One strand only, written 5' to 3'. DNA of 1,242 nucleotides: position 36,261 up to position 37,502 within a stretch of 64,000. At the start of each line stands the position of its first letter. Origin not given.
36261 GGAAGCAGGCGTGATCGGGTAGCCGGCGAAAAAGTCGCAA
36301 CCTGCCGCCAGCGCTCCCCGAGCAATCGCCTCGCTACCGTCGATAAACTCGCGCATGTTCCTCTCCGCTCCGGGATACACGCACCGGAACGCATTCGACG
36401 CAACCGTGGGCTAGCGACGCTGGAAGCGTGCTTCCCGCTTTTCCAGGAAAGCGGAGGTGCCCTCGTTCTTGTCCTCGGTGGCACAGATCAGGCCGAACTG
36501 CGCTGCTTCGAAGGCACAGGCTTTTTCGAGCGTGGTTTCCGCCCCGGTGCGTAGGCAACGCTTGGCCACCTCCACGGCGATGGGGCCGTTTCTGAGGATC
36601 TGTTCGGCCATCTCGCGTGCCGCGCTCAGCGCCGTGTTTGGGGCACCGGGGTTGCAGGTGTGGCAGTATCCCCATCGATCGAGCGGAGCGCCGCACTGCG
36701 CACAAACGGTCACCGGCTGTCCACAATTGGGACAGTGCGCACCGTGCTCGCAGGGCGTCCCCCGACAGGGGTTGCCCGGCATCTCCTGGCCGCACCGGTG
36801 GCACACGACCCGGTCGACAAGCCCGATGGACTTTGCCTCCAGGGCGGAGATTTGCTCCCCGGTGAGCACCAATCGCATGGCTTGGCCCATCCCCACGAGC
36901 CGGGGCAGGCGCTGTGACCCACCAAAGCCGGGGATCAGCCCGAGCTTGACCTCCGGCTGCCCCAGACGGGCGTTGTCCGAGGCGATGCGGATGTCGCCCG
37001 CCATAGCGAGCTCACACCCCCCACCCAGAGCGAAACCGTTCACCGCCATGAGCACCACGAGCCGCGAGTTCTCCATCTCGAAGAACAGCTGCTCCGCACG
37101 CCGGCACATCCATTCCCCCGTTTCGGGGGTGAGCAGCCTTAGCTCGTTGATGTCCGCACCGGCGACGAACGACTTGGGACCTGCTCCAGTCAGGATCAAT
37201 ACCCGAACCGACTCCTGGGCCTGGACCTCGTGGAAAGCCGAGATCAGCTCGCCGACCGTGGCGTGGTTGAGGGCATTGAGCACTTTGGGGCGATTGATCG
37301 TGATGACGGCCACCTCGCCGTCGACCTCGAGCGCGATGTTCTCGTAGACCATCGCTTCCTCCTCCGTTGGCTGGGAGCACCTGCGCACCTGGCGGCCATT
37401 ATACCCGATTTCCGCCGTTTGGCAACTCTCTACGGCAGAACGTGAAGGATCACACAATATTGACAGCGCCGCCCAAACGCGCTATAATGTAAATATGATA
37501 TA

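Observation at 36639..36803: Zinc-ribbon-like multi-CxxC insertion inside a crotonase-fold enoyl-CoA hydratase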

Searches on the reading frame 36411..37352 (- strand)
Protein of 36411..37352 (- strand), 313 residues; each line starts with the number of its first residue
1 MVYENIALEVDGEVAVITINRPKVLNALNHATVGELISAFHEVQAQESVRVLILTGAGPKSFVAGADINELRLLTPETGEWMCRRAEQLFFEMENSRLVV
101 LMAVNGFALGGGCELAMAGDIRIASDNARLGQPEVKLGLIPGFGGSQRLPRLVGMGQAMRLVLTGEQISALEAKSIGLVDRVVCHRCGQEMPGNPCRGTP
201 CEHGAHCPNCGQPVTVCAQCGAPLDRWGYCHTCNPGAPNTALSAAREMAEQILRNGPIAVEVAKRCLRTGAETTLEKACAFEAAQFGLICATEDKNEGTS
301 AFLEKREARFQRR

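Call 3: search_protein_families(library=pfam, proteins=[window:36414-37352:-], max_evalue=1)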
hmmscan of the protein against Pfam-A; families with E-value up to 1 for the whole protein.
seq(313 aa): 5 families
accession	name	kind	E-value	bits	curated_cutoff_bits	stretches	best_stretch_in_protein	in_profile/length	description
PF00378.25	ECH_1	-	4.3e-64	216.7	27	2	12-184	4-175/251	Enoyl-CoA hydratase/isomerase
PF16113.10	ECH_2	-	1e-37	130.9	27.2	2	15-186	2-175/335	Enoyl-CoA hydratase/isomerase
PF12773.13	DZR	-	0.025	15.2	27.3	0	184-234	1-45/45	Double zinc ribbon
PF18439.7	zf_UBZ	-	0.056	13.6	25.6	0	180-192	1-13/32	Ubiquitin-Binding Zinc Finger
PF13248.11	Zn_ribbon_3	-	0.41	10.6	27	1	207-224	5-26/26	zinc-ribbon domain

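Call 4: search_solved_structures(query=window:36414-37352:-, show_alignments=2)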
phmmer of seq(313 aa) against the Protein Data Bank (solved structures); distinct sequences matched with E-value up to 0.001: 214 (the best 60 are shown).
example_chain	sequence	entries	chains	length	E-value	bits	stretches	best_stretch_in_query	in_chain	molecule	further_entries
5z7r_A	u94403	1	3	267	1.9e-65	224.2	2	3-183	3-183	Short-chain-enoyl-CoA hydratase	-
6lvp_A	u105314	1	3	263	1.5e-57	198.2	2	3-183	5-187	Enoyl-CoA hydratase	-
5zai_A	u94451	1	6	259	1.4e-55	191.7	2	1-183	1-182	3-hydroxypropionyl-coenzyme A dehydratase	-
9qwv_A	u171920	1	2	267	2.4e-54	187.7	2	11-186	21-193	Enoyl-CoA hydratase, mitochondrial, putative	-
5xzd_A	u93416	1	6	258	4.4e-49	170.4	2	1-184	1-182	Enoyl-CoA hydratase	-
3pzk_A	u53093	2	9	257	8.5e-49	169.5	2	1-183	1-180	e enoyl-CoA hydratase echA8 | enoyl-CoA hydratase echA8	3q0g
3q0j_A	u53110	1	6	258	8.6e-49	169.4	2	1-183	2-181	enoyl-CoA hydratase echA8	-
3h81_A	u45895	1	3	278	1.2e-48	168.9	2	1-183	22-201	enoyl-CoA hydratase echA8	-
4fjw_D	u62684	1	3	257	2.1e-48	168.2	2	1-183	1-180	Probable enoyl-CoA hydratase echA8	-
7eum_C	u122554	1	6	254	2.9e-48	167.7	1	13-184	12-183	Enoyl-CoA hydratase/isomerase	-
28bq_A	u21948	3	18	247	3e-47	164.4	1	14-184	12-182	Enoyl-CoA hydratase/isomerase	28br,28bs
9ula_A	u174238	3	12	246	6.1e-47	163.4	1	13-186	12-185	Enoyl-CoA hydratase/isomerase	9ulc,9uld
2pbp_A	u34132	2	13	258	7.8e-47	163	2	4-185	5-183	Enoyl-CoA hydratase subunit I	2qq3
4fzw_A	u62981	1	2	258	8.1e-46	159.7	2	13-182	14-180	2,3-dehydroadipyl-CoA hydratase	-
1mj3_A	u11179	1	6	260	8.4e-46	159.6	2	12-182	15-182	ENOYL-COA HYDRATASE, MITOCHONDRIAL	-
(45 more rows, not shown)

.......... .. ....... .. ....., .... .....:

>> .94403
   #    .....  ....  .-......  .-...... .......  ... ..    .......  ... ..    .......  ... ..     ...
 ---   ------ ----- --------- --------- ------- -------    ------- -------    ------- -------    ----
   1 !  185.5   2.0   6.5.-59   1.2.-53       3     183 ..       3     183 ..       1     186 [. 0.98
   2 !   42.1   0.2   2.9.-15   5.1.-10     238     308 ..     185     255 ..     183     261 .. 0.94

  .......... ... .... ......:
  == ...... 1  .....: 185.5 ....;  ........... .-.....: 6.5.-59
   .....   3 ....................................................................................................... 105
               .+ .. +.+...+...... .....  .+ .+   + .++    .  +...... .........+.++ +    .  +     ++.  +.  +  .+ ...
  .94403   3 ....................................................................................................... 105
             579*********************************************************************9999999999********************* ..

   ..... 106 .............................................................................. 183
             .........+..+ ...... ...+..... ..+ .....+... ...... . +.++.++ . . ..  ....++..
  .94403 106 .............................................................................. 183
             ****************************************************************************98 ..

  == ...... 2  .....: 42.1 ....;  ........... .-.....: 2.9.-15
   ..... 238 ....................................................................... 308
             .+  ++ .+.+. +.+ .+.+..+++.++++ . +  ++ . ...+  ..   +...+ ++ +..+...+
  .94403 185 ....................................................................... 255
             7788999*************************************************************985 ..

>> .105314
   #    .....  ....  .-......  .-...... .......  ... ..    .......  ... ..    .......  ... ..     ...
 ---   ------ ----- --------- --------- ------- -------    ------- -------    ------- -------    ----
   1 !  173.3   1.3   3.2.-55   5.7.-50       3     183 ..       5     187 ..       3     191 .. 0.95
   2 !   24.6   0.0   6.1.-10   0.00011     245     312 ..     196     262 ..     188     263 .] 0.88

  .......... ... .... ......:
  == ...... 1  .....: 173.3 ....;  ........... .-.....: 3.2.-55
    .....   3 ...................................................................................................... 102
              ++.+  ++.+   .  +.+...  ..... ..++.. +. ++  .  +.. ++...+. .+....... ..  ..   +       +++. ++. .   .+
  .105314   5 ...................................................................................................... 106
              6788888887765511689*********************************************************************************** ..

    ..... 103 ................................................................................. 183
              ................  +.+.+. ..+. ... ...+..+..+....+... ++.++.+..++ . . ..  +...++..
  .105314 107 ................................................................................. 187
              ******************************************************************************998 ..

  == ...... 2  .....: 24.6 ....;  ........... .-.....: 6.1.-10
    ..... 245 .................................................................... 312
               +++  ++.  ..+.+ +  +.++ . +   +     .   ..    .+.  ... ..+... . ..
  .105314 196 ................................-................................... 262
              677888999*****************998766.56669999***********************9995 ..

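Call 5: find_homologous_proteins(query=window:36414-37352:-)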
Query seq(313 aa) (313 aa): 8000 proteins with E <= 0.001 among 8000 candidates; the best 120 are listed.
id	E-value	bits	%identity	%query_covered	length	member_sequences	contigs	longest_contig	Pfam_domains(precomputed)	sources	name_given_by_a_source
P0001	6.0e-194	661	93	100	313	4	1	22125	PF00378.26,PF16113.11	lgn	-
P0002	2.5e-165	567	81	100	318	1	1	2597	PF00378.26,PF16113.11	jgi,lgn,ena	-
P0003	2.0e-164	564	80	100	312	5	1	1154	PF00378.26,PF16113.11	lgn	-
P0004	6.3e-164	562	80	100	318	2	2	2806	PF00378.26,PF16113.11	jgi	-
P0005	3.2e-163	560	80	100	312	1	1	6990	PF00378.26,PF16113.11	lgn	-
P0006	1.0e-162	559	78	100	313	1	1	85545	PF00378.26,PF16113.11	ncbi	-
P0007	1.3e-162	558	79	100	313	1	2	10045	PF00378.26,PF16113.11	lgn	-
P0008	3.8e-162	557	80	100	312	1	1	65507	PF00378.26,PF16113.11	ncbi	-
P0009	5.0e-162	556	79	100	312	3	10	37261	PF00378.26,PF16113.11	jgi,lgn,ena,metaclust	jgi:enoyl-CoA hydratase|metaclust:\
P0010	1.3e-161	555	78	100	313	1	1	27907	PF00378.26,PF16113.11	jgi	jgi:enoyl-CoA hydratase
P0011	1.5e-161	555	79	100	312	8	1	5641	PF00378.26,PF16113.11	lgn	-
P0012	3.6e-159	547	79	100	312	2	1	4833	PF00378.26,PF16113.11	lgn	-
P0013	6.0e-159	546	79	100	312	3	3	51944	PF00378.26,PF16113.11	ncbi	ncbi:MAG: enoyl-CoA hydratase-related protein [Chloroflexia bacterium]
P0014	1.3e-157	542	93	82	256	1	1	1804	PF00378.26,PF16113.11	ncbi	ncbi:MAG: enoyl-CoA hydratase-related protein, partial [Chloroflexia bacterium]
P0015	1.4e-156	538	76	100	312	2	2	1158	PF00378.26,PF16113.11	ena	-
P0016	2.6e-156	537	76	100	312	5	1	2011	PF00378.26,PF16113.11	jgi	-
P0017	1.7e-154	531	75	100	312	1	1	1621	PF00378.26,PF16113.11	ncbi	-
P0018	3.1e-154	531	76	100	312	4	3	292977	PF00378.26,PF16113.11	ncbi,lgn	-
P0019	1.5e-153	528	75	100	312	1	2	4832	PF00378.26,PF16113.11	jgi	jgi:enoyl-CoA hydratase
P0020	3.1e-152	524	74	100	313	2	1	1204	PF00378.26,PF16113.11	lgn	-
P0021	5.3e-151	520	73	100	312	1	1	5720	PF00378.26,PF16113.11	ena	-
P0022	5.1e-150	517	72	99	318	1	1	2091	PF00378.26,PF16113.11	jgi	jgi:enoyl-CoA hydratase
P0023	7.1e-147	506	72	100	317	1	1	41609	PF00378.26,PF16113.11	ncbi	-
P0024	2.2e-141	488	69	100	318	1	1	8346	PF00378.26,PF16113.11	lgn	-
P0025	2.1e-129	449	67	100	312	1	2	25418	PF00378.26,PF16113.11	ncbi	-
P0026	1.3e-116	407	83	71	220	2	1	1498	PF00378.26,PF16113.11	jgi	jgi:enoyl-CoA hydratase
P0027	4.6e-116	405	66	100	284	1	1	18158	PF00378.26,PF16113.11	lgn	-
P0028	4.1e-109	382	63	100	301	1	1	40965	PF00378.26,PF16113.11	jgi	jgi:enoyl-CoA hydratase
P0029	4.4e-80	287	48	99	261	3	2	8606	PF00378.26,PF16113.11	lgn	-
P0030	9.1e-80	286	46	100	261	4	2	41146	PF00378.26,PF16113.11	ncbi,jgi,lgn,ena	-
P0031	6.3e-79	283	46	99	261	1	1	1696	PF00378.26,PF16113.11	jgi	jgi:enoyl-CoA hydratase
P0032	1.0e-78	283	47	100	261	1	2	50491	PF00378.26,PF16113.11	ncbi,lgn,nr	ncbi:MAG: enoyl-CoA hydratase-related protein [Chloroflexi bacterium]|nr:enoyl-CoA hydratase-related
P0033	2.5e-78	281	45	99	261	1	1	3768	PF00378.26,PF16113.11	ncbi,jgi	jgi:enoyl-CoA hydratase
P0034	1.1e-77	279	57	58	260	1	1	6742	PF00378.26,PF16113.11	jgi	jgi:enoyl-CoA hydratase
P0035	2.5e-77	278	46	99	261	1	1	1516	PF00378.26,PF16113.11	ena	-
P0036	3.3e-77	278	46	98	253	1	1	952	PF00378.26,PF16113.11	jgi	jgi:enoyl-CoA hydratase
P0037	3.5e-77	278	44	99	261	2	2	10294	PF00378.26,PF16113.11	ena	-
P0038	4.3e-77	277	45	99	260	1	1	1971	PF00378.26,PF16113.11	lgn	-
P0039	7.4e-77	276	47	100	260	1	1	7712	PF00378.26,PF16113.11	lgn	-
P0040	7.4e-77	276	46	99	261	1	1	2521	PF00378.26,PF16113.11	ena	-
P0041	8.3e-77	276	62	58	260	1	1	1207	PF00378.26,PF16113.11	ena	-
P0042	1.0e-76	276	46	99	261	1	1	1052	PF00378.26,PF16113.11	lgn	-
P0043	1.2e-76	276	56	58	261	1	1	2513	PF00378.26,PF16113.11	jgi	jgi:enoyl-CoA hydratase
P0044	1.6e-76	275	62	58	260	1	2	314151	PF00378.26,PF16113.11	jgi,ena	-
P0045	1.7e-76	275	62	58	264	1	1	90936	PF00378.26,PF16113.11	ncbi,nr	ncbi:MAG TPA: enoyl-CoA hydratase-related protein [Terriglobales bacterium]|nr:enoyl-CoA hydratase-r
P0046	1.9e-76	275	46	99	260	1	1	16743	PF00378.26,PF16113.11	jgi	jgi:enoyl-CoA hydratase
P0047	1.9e-76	275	45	100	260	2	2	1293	PF00378.26,PF16113.11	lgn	-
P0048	3.0e-76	274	62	58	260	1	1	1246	PF00378.26,PF16113.11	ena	-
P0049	3.4e-76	274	46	100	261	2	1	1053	PF00378.26,PF16113.11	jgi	jgi:enoyl-CoA hydratase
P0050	3.9e-76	274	42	99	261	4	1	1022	PF00378.26,PF16113.11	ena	-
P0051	3.9e-76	274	44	100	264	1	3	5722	PF00378.26,PF16113.11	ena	-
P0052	4.2e-76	274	61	58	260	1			PF00378.26,PF16113.11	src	-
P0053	4.3e-76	274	46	100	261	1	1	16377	PF00378.26,PF16113.11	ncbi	-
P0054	6.4e-76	273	43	99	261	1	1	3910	PF00378.26,PF16113.11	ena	-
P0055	6.8e-76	273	43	100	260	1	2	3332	PF00378.26,PF16113.11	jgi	jgi:enoyl-CoA hydratase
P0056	7.4e-76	273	46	99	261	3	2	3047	PF00378.26,PF16113.11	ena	-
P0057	8.0e-76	273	61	58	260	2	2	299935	PF00378.26,PF16113.11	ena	-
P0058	9.9e-76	273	44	99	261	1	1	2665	PF00378.26,PF16113.11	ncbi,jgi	-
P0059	1.9e-75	272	45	99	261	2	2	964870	PF00378.26,PF16113.11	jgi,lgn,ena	-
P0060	2.1e-75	272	44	100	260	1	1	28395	PF00378.26,PF16113.11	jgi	jgi:enoyl-CoA hydratase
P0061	2.2e-75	272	47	99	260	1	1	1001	PF00378.26,PF16113.11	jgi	-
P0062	2.4e-75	272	62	58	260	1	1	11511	PF00378.26,PF16113.11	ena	-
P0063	2.5e-75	271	44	100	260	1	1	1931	PF00378.26,PF16113.11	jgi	jgi:enoyl-CoA hydratase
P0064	2.6e-75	271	47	99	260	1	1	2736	PF00378.26,PF16113.11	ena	-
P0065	4.7e-75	271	44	100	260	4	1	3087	PF00378.26,PF16113.11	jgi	jgi:enoyl-CoA hydratase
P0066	5.2e-75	270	46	99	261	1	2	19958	PF00378.26,PF16113.11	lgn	-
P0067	5.6e-75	270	45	99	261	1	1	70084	PF00378.26,PF16113.11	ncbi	ncbi:MAG: enoyl-CoA hydratase-related protein [Candidatus Zixiibacteriota bacterium]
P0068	6.0e-75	270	57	58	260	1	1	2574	PF00378.26,PF16113.11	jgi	jgi:enoyl-CoA hydratase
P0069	6.5e-75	270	60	58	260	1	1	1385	PF00378.26,PF16113.11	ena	-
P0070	6.8e-75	270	46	100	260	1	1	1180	PF00378.26,PF16113.11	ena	-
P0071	7.1e-75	270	46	100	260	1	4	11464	PF00378.26,PF16113.11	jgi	jgi:enoyl-CoA hydratase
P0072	7.2e-75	270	46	99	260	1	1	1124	PF00378.26,PF16113.11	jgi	jgi:enoyl-CoA hydratase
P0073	9.5e-75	270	45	100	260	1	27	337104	PF00378.26,PF16113.11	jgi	jgi:enoyl-CoA hydratase/carnithine racemase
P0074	1.3e-74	269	44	100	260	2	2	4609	PF00378.26,PF16113.11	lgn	-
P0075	1.3e-74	269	46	100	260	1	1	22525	PF00378.26,PF16113.11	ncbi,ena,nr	ncbi:MAG: enoyl-CoA hydratase/isomerase family protein [Acidobacteriales bacterium]|nr:enoyl-CoA hyd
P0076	1.3e-74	269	46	99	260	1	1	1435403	PF00378.26,PF16113.11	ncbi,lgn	-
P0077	1.3e-74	269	45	100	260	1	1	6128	PF00378.26,PF16113.11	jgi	jgi:enoyl-CoA hydratase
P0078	1.4e-74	269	58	59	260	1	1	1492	PF00378.26,PF16113.11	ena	-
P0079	1.4e-74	269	46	100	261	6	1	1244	PF00378.26,PF16113.11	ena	-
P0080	1.4e-74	269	46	99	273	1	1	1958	PF00378.26,PF16113.11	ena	-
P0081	1.5e-74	269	43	100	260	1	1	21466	PF00378.26,PF16113.11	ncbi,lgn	-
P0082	1.8e-74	269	44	100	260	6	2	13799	PF00378.26,PF16113.11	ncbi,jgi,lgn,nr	ncbi:MAG TPA: hypothetical protein DCZ43_12890 [candidate division Zixibacteria bacterium]|nr:hypoth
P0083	1.8e-74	269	61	58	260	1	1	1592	PF00378.26,PF16113.11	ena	-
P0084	1.9e-74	269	45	100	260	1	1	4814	PF00378.26,PF16113.11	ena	-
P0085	2.1e-74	268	44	100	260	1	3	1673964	PF00378.26,PF16113.11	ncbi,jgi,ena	-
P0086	2.1e-74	268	45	100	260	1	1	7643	PF00378.26,PF16113.11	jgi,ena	-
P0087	2.3e-74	268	44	100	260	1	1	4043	PF00378.26,PF16113.11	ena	-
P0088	2.7e-74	268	44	99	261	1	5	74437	PF00378.26,PF16113.11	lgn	-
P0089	2.7e-74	268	46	100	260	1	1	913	PF00378.26,PF16113.11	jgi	-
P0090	2.9e-74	268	44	100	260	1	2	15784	PF00378.26,PF16113.11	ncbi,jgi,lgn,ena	jgi:enoyl-CoA hydratase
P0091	2.9e-74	268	61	58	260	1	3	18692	PF00378.26,PF16113.11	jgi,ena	-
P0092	3.8e-74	268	61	58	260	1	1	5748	PF00378.26,PF16113.11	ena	-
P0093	3.9e-74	268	61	58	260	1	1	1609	PF00378.26,PF16113.11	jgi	jgi:enoyl-CoA hydratase/carnithine racemase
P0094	4.0e-74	268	44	100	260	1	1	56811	PF00378.26,PF16113.11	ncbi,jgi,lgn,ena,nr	ncbi:MAG TPA: enoyl-CoA hydratase-related protein [Terriglobales bacterium]|nr:enoyl-CoA hydratase-r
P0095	4.0e-74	268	46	100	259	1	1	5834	PF00378.26,PF16113.11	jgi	-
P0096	4.5e-74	267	46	100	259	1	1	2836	PF00378.26,PF16113.11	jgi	jgi:enoyl-CoA hydratase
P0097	4.8e-74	267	45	99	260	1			PF00378.26,PF16113.11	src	-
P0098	5.2e-74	267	44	99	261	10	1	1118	PF00378.26,PF16113.11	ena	-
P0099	5.2e-74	267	46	100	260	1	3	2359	PF00378.26,PF16113.11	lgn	-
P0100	5.5e-74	267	58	59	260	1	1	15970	PF00378.26,PF16113.11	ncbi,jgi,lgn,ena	jgi:enoyl-CoA hydratase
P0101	5.6e-74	267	46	100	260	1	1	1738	PF00378.26,PF16113.11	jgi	jgi:enoyl-CoA hydratase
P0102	5.9e-74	267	44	100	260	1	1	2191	PF00378.26,PF16113.11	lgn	-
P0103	6.0e-74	267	60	58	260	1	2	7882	PF00378.26,PF16113.11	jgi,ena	-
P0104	6.3e-74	267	57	59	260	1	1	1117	PF00378.26,PF16113.11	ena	-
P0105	7.0e-74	267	47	99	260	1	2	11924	PF00378.26,PF16113.11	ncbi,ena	-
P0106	7.4e-74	267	46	100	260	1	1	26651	PF00378.26,PF16113.11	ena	-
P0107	8.0e-74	267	44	100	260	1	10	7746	PF00378.26,PF16113.11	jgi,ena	jgi:enoyl-CoA hydratase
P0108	9.1e-74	266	46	99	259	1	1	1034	PF00378.26,PF16113.11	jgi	jgi:enoyl-CoA hydratase/carnithine racemase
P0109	9.9e-74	266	45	99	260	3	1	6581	PF00378.26,PF16113.11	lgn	-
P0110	1.0e-73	266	46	100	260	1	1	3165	PF00378.26,PF16113.11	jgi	-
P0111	1.0e-73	266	44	100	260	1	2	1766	PF00378.26,PF16113.11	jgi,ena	-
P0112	1.1e-73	266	47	100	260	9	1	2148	PF00378.26,PF16113.11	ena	-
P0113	1.1e-73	266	60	58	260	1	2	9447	PF00378.26,PF16113.11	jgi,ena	-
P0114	1.1e-73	266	44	99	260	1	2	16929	PF00378.26,PF16113.11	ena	-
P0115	1.2e-73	266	60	58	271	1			PF00378.26,PF16113.11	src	-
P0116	1.3e-73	266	47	100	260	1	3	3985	PF00378.26,PF16113.11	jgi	jgi:enoyl-CoA hydratase/carnithine racemase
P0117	1.5e-73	266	44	99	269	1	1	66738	PF00378.26,PF16113.11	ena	-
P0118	1.5e-73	266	44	100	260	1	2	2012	PF00378.26,PF16113.11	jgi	jgi:enoyl-CoA hydratase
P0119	1.7e-73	265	46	99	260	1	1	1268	PF00378.26,PF16113.11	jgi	jgi:enoyl-CoA hydratase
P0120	1.8e-73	265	44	100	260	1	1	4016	PF00378.26,PF16113.11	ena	-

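Call 12: find_related_loci(query=window:36411-37352:-, collection=genome_contigs, flank=10000)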
Query window:36411-37352:- (313 aa) in genome_contigs; peptide patterns used: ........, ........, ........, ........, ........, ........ (x = any residue, [..] = any of these).
304 stretches matched a pattern; 252 encode a relative of the query (tblastn E <= 1e-3); the best 80 are kept; 80 distinct loci.
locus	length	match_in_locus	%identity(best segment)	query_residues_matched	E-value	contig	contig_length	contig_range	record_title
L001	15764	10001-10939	94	1-313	0e+0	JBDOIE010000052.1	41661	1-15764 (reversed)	MAG: Chloroflexia bacterium isolate TC202112_Ori_Bins012 k147_210099, whole genome shotgun sequence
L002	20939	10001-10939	78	1-313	4e-168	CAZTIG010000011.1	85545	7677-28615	MAG TPA_asm: uncultured Chloroflexia bacterium isolate binchicken_co26_208 genome assembly, contig: NODE_413_length_8554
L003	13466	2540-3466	80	1-310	7e-166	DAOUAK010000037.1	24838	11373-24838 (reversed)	MAG TPA_asm: Chloroflexia bacterium isolate H63_651 k137_285922, whole genome shotgun sequence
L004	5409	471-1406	79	1-313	5e-167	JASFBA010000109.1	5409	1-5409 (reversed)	MAG: Chloroflexia bacterium isolate PO_10 k141_265210, whole genome shotgun sequence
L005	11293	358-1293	79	1-313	1e-163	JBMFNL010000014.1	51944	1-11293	MAG: Chloroflexia bacterium isolate KM4338-10 NODE_417_length_51944_cov_36.185646, whole genome shotgun sequence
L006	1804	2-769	93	58-313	4e-174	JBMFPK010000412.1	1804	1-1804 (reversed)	MAG: Chloroflexia bacterium isolate KM4338-61 NODE_412_length_1804_cov_3.321946, whole genome shotgun sequence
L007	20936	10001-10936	76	1-313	4e-160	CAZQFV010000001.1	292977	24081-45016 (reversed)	MAG TPA_asm: uncultured Chloroflexia bacterium isolate binchicken_co7_230 genome assembly, contig: NODE_15_length_292977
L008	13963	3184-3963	46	1-313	2e-78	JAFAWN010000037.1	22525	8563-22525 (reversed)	MAG: Terriglobales bacterium isolate CP_BM_RX_63 BM_RX_k147_1734774, whole genome shotgun sequence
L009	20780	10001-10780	43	1-313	3e-78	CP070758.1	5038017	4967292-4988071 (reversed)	MAG: Gemmatimonadota bacterium isolate bin29 chromosome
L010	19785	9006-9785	46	1-313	1e-75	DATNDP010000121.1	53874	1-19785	MAG TPA_asm: Candidatus Acidiferrales bacterium isolate SMAG_U11245 k141_3513977, whole genome shotgun sequence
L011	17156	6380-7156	47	1-310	3e-74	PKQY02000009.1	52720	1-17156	MAG: Bacillota bacterium isolate ZC4RG07 NODE_372_length_52720_cov_35.319719, whole genome shotgun sequence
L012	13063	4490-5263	45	3-313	4e-74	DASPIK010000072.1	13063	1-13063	MAG TPA_asm: Terriglobales bacterium isolate SMAG_U11981 k141_179580, whole genome shotgun sequence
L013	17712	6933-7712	45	3-313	3e-73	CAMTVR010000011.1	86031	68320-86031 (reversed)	MAG: uncultured Bacillus sp. isolate G05_MAG_00003 genome assembly, contig: G05_MAG_00003_000000000021, whole genome sho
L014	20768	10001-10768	46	3-310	4e-73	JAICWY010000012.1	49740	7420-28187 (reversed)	MAG: Candidatus Eremiobacteria bacterium isolate LS_FP_2_bin.76 k141_1869023_length_49740_cov_34.5082, whole genome shot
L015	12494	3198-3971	45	1-311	3e-72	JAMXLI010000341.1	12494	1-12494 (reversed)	MAG: Acidobacteriales bacterium isolate Bin.001_Pasture k127_9847938, whole genome shotgun sequence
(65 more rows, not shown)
